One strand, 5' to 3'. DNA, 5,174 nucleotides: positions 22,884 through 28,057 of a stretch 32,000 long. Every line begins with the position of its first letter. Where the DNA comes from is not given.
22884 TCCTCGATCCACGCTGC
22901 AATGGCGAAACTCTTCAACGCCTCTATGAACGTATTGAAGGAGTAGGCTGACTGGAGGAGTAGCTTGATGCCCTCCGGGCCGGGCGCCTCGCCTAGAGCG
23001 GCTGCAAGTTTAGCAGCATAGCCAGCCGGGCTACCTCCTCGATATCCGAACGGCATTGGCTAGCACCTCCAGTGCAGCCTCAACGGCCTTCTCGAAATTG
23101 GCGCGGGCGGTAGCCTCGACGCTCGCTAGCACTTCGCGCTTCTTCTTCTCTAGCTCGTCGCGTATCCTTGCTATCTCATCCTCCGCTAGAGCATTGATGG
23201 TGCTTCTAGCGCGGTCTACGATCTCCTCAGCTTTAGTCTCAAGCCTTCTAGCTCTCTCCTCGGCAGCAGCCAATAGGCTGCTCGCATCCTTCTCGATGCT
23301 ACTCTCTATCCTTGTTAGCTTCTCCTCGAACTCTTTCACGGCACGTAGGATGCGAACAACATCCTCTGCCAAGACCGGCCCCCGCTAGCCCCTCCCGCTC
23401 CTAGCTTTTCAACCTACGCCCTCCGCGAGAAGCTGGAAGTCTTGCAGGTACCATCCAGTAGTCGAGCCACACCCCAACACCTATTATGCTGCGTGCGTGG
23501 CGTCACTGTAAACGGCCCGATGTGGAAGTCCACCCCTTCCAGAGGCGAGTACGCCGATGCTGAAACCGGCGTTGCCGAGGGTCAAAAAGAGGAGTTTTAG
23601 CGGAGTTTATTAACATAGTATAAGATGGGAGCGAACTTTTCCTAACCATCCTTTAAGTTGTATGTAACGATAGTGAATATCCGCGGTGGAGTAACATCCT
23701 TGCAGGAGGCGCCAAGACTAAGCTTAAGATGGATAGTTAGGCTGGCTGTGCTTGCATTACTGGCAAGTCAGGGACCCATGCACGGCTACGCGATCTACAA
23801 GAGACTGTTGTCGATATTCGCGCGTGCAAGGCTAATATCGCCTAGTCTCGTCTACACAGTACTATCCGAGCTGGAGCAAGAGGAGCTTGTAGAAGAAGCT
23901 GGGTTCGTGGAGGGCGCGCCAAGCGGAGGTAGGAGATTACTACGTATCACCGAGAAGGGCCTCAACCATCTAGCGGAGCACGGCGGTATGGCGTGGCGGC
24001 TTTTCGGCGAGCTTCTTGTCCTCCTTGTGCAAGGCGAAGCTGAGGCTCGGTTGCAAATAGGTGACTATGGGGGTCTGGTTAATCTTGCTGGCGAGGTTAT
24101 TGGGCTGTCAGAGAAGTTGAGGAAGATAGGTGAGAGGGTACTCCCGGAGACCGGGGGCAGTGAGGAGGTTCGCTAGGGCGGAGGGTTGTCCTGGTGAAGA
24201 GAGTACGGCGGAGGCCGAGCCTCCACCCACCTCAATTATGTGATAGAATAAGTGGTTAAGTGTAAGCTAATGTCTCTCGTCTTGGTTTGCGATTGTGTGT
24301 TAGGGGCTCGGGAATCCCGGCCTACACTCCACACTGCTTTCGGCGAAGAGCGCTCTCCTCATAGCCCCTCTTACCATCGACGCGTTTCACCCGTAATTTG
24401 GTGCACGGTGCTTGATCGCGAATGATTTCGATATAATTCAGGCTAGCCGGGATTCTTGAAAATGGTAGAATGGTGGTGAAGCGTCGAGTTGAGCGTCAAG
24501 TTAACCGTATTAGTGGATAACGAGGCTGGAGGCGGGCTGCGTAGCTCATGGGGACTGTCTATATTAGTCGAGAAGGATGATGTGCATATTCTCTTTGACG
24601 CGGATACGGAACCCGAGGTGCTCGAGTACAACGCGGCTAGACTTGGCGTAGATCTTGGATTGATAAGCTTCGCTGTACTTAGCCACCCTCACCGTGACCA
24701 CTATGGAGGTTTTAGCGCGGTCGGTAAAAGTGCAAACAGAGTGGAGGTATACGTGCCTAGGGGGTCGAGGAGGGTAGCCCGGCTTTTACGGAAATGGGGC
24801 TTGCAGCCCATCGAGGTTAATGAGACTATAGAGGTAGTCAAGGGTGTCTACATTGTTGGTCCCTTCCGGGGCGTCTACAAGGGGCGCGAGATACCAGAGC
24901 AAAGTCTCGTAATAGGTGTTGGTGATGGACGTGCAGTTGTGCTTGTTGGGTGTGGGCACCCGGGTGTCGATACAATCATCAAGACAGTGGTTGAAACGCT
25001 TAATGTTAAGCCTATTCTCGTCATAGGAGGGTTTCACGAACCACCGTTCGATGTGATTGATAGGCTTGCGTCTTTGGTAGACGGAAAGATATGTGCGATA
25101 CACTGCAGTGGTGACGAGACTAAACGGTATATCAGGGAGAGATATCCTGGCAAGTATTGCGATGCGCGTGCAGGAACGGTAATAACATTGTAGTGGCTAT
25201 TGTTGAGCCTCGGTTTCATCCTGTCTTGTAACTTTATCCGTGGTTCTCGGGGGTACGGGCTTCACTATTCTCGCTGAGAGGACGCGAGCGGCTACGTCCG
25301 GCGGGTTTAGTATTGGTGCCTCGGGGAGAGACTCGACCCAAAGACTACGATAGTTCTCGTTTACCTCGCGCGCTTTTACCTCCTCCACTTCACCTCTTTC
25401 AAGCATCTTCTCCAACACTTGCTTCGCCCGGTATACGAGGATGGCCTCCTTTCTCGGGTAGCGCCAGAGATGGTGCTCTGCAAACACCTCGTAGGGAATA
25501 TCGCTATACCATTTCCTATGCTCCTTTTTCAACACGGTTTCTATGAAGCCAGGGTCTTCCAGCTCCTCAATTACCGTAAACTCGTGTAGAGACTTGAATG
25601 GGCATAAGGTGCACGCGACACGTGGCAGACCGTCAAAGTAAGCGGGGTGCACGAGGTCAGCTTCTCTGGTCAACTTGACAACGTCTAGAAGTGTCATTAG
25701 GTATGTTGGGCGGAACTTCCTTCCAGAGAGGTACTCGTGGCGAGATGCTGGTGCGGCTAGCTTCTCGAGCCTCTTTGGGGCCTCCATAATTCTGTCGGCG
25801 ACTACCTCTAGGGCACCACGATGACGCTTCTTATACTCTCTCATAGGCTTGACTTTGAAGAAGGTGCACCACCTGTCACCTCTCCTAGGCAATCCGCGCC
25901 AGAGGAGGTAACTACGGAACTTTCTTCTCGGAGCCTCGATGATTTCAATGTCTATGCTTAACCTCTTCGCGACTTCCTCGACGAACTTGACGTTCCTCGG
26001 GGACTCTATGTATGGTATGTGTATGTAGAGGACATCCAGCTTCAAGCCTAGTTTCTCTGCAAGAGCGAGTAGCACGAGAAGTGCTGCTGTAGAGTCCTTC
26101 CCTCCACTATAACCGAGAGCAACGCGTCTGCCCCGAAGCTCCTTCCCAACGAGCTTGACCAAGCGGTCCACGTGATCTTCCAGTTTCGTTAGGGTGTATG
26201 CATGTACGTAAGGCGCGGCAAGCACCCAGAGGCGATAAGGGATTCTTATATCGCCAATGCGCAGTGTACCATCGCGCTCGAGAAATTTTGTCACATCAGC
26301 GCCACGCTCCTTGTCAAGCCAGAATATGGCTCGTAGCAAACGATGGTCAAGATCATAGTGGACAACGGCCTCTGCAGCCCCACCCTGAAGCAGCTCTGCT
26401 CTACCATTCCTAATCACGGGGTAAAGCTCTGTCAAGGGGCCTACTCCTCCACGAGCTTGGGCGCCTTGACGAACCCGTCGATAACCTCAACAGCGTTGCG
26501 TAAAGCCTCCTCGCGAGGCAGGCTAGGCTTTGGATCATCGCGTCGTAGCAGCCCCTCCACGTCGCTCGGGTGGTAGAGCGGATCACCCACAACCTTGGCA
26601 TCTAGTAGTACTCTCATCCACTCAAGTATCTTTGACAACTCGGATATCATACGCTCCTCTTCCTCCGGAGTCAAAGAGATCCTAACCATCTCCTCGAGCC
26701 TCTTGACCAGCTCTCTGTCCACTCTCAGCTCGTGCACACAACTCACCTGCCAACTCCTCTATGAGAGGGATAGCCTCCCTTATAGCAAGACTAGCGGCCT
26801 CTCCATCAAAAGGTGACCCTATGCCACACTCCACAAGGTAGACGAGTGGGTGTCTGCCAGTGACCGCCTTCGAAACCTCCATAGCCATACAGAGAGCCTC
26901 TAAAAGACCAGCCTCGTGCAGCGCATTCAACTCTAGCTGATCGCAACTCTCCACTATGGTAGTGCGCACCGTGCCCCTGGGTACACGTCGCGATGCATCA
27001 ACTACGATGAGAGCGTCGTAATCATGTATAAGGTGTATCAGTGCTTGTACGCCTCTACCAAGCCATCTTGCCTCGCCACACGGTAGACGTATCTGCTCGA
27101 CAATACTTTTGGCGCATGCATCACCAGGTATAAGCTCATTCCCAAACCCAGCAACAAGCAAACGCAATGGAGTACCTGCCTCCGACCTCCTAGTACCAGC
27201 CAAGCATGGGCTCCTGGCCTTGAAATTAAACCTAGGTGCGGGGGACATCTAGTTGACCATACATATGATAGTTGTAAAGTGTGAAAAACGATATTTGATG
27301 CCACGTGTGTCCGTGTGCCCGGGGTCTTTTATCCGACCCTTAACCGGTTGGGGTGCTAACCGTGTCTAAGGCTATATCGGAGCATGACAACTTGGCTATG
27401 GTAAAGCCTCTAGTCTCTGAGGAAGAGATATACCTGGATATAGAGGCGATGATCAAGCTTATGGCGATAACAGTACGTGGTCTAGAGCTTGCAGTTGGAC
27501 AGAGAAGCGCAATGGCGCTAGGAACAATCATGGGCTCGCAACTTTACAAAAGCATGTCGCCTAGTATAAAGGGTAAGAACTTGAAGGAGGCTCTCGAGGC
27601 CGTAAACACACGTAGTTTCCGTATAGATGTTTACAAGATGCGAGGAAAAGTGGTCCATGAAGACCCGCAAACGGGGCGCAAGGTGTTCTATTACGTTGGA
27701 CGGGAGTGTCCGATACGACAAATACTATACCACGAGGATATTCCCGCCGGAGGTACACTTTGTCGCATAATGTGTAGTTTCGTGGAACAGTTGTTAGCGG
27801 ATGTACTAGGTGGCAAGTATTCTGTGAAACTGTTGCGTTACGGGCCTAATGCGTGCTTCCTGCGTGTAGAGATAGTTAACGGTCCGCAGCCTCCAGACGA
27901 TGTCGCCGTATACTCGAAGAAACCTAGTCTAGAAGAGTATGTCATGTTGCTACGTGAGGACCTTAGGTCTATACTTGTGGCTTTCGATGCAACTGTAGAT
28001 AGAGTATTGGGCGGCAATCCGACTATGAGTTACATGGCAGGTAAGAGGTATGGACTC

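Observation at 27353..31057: Group-3-like [NiFe]-hydrogenase operon led by a tandem V4R-like protein instead of a redox-partner module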

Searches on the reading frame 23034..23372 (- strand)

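Call 85: search_protein_families(library=pfam, proteins=[window:23034-23372:-], max_evalue=0.01)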
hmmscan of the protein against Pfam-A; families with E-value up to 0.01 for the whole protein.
window:23034-23372:- (113 aa): 1 family
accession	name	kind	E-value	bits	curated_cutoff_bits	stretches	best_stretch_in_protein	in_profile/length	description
PF16999.10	V-ATPase_G_2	-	0.0057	17.7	28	1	7-102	5-100/104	Vacuolar (H+)-ATPase G subunit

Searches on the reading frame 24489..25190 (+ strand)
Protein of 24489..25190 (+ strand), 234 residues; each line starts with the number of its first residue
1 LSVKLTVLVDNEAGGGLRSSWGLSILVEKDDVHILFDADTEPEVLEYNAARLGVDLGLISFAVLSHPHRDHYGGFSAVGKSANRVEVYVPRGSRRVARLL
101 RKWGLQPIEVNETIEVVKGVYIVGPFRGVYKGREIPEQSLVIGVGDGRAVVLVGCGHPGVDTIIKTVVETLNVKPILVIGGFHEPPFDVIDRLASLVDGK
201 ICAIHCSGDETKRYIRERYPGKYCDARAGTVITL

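Call 50: search_protein_families(library=pfam, proteins=[window:24489-25190:+], max_evalue=0.001)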
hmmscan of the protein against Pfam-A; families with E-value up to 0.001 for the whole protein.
window:24489-25190:+ (234 aa): 2 families
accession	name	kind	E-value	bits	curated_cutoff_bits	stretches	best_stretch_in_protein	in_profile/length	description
PF00753.33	Lactamase_B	-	0.00046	20.6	22.7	1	24-149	8-121/196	Metallo-beta-lactamase superfamily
PF12706.13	Lactamase_B_2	-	0.00053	20.1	27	1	52-105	24-75/200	Beta-lactamase superfamily domain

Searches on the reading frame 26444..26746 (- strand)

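Call 3: search_protein_families(library=pfam, proteins=[window:26444-26746:-], max_evalue=0.01)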
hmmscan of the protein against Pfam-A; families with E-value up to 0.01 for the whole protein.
window:26444-26746:- (101 aa): 1 family
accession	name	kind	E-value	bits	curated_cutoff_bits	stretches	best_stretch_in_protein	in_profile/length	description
PF02686.20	GatC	-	3.4e-12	46.8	23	1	25-94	1-65/66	Glu-tRNAGln amidotransferase C subunit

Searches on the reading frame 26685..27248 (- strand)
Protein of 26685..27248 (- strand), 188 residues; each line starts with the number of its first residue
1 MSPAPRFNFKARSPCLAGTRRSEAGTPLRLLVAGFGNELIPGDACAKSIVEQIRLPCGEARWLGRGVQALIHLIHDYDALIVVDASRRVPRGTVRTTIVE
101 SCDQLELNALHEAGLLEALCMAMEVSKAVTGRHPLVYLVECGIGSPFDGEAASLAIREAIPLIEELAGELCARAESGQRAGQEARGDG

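Call 3: search_protein_families(library=pfam, proteins=[window:26685-27248:-], max_evalue=0.01)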
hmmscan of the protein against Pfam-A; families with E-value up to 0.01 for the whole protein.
window:26685-27248:- (188 aa): 1 family
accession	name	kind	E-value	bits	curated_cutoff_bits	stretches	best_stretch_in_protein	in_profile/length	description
PF01750.23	HycI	-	0.0037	17.5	23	1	64-126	23-89/130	Hydrogenase maturation protease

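Call 4: search_protein_families(library=ncbifam, proteins=[window:26685-27248:-], max_evalue=0.01)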
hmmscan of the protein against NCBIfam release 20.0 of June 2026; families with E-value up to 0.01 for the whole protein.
window:26685-27248:- (188 aa): 2 families
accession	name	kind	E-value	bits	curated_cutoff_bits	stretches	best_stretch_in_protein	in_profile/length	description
TIGR00072.1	hydrog_prot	superfamily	3e-07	30.5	47.45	1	31-127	1-105/145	hydrogenase maturation protease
TIGR00140.1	hupD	subfamily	0.0037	17.2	151.8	1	68-161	44-137/151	HyaD/HybD family hydrogenase maturation endopeptidase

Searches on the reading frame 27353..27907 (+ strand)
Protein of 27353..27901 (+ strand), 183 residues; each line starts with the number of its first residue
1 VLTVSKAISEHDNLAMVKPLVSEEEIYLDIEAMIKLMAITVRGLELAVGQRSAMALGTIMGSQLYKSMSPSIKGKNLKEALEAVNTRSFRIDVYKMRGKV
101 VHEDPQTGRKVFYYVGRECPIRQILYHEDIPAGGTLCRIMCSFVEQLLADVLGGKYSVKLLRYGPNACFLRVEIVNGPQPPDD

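Call 5: search_protein_families(library=pfam, proteins=[window:27353-27901:+], max_evalue=10)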
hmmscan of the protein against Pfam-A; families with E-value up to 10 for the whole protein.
window:27353-27901:+ (183 aa): 0 families

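Call 67: predict_structure(alignment_id=A4)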
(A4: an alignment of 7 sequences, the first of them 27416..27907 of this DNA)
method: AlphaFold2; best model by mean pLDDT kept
length: 164 residues; sequences in the alignment: 7
mean_pLDDT: 80.1   pTM: 0.77
mean pLDDT of the five models: 80.1, 73.8, 69.4, 68.6, 63.9
residues with pLDDT >= 90: 39; 70-90: 89; 50-70: 31; < 50: 5
segments of 3 or more residues with pLDDT < 50: 101-103
pLDDT, mean of each block of 10 residues (from residue 1): 67 70 81 86 89 90 76 83 89 73 50 76 93 92 75 92 79
secondary structure, 60 per line:
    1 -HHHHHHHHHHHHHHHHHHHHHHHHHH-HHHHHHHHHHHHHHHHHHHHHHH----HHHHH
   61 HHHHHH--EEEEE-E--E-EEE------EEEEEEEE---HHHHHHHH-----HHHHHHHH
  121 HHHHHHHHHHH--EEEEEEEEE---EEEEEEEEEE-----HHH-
elements in order: H2-27 H29-51 H56-66 E69-73 E80-82 E89-96 H100-107 H113-131 E134-142 E146-155

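Call 70: fold_search(model_id=the predicted structure, library=pdb)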
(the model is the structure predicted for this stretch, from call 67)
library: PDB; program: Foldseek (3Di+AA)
matches with E <= 10: 602; with E <= 0.001: 19
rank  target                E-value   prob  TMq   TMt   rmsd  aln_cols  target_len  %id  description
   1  5kbh_A                8.5e-05  1.00  0.54  0.46   5.5       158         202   14  CRYSTAL STRUCTURE OF THE AROMATIC SENSOR DOMAIN OF MOPR IN COMPLEX WITH 3-CHLORO-PHENOL (released 2016-07-13)
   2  5kbg_A                9.0e-05  1.00  0.53  0.45   5.6       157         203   15  CRYSTAL STRUCTURE OF THE AROMATIC SENSOR DOMAIN OF MOPR IN COMPLEX WITH OCRESOL (released 2016-07-13)
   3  5frx_A                9.6e-05  1.00  0.57  0.49   5.9       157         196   11  crystal structure of the phenol-responsive sensory domain of the transcription activator PoxR in complex with 4-nitrop (released 2016-03-30)
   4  6iy8_B                1.3e-04  1.00  0.55  0.23   5.4       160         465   12  DmpR-phenol complex of Pseudomonas putida (released 2020-06-10)
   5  5frw_A                1.7e-04  1.00  0.59  0.49   5.7       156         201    9  crystal structure of the phenol-responsive sensory domain of the transcription activator PoxR with Phenol (released 2016-04-06)
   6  5frz_A                1.7e-04  1.00  0.56  0.49   5.8       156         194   12  crystal structure of the phenol-responsive sensory domain of the transcription activator PoxR with 3,4-dimethylphenol (released 2016-03-30)
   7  7vqf                  2.0e-04  1.00  0.53  0.47   5.6       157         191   14  Phenol binding protein, MopR (released 2022-09-07)
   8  5fru_A                2.1e-04  1.00  0.56  0.49   6.5       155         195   13  crystal structure of the phenol-responsive sensory domain of the transcription activator PoxR (released 2016-03-30)
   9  5kbe_A                2.5e-04  1.00  0.54  0.46   5.5       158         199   13  CRYSTAL STRUCTURE OF THE AROMATIC SENSOR DOMAIN OF MOPR IN COMPLEX WITH PHENOL (released 2016-07-13)
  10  6iy8_A                2.5e-04  1.00  0.52  0.22   6.1       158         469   14  DmpR-phenol complex of Pseudomonas putida (released 2020-06-10)
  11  5frv_A                2.7e-04  1.00  0.52  0.45   5.7       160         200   11  crystal structure of the phenol-responsive sensory domain of the transcription activator PoxR in complex with 4-methyl (released 2016-03-30)
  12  5frw_B                2.9e-04  1.00  0.53  0.46   5.7       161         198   10  crystal structure of the phenol-responsive sensory domain of the transcription activator PoxR with Phenol (released 2016-04-06)
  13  5kbe_B                3.4e-04  1.00  0.53  0.44   5.6       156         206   13  CRYSTAL STRUCTURE OF THE AROMATIC SENSOR DOMAIN OF MOPR IN COMPLEX WITH PHENOL (released 2016-07-13)
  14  5kbi_B                3.9e-04  1.00  0.53  0.45   5.6       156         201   14  CRYSTAL STRUCTURE OF THE AROMATIC SENSOR DOMAIN OF MOPR IN COMPLEX WITH CATACHOL (released 2016-07-13)
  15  5kbh_B                3.9e-04  1.00  0.53  0.45   5.6       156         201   13  CRYSTAL STRUCTURE OF THE AROMATIC SENSOR DOMAIN OF MOPR IN COMPLEX WITH 3-CHLORO-PHENOL (released 2016-07-13)
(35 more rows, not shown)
